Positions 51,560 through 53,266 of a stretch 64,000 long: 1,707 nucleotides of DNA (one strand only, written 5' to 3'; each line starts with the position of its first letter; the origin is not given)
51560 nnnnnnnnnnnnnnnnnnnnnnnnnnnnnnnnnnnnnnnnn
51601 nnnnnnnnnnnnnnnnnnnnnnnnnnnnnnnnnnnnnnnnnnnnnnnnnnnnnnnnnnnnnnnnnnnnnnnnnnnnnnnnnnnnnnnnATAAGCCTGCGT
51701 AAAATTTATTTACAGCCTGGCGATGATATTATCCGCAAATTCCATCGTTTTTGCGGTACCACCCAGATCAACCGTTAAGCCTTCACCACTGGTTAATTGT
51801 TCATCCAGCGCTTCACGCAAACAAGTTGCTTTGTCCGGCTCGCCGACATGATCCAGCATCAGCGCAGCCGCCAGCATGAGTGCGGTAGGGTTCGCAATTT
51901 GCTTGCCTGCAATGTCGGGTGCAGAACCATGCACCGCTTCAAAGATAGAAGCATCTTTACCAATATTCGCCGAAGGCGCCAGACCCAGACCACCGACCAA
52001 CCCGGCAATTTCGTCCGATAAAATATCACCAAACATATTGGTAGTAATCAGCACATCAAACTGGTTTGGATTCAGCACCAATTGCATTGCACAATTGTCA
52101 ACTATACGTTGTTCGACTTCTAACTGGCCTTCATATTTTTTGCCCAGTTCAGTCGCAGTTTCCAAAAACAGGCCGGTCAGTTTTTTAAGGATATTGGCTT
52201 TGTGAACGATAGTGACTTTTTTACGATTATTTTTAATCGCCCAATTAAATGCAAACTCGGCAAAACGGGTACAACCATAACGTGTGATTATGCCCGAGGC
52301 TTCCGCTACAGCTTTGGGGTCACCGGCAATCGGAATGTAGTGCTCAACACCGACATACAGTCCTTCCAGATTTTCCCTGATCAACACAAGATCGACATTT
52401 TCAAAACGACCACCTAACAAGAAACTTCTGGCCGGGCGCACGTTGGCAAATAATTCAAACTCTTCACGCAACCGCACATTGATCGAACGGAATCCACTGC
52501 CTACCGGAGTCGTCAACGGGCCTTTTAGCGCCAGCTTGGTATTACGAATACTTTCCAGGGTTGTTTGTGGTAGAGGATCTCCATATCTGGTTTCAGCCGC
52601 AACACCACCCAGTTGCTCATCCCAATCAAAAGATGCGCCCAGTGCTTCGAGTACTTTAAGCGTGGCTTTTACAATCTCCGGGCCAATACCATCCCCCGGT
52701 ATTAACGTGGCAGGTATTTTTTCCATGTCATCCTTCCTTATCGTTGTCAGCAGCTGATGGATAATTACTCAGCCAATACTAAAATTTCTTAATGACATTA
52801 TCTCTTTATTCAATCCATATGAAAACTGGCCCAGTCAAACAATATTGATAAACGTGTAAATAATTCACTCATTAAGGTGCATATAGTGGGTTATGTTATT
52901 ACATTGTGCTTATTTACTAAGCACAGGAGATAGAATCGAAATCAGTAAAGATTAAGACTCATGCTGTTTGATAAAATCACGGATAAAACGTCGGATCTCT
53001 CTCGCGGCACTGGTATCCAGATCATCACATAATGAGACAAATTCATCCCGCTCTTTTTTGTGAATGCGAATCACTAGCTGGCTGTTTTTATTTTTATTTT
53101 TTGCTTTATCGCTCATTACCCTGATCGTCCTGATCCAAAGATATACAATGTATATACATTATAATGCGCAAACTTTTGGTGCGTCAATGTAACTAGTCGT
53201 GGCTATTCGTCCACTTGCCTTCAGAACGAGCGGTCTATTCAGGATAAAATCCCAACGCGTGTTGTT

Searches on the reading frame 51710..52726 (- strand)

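Call 59: search_protein_families(library=pfam, proteins=[window:51710-52726:-], max_evalue=0.01)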
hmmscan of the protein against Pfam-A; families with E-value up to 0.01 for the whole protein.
window:51710-52726:- (338 aa): 1 family
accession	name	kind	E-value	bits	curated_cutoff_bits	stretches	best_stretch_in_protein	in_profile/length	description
PF00180.25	Iso_dh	-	2.2e-100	336.7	27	1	7-334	3-348/348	Isocitrate/isopropylmalate dehydrogenase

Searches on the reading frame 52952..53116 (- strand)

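Call 59: search_protein_families(library=pfam, proteins=[window:52952-53116:-], max_evalue=0.01)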
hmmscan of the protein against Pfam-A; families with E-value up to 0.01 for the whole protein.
window:52952-53116:- (54 aa): 1 family
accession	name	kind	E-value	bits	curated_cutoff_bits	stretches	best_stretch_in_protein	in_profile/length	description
PF19839.5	RHH_9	-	0.005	17.1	23.4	1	9-53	3-47/65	Ribbon-helix-helix protein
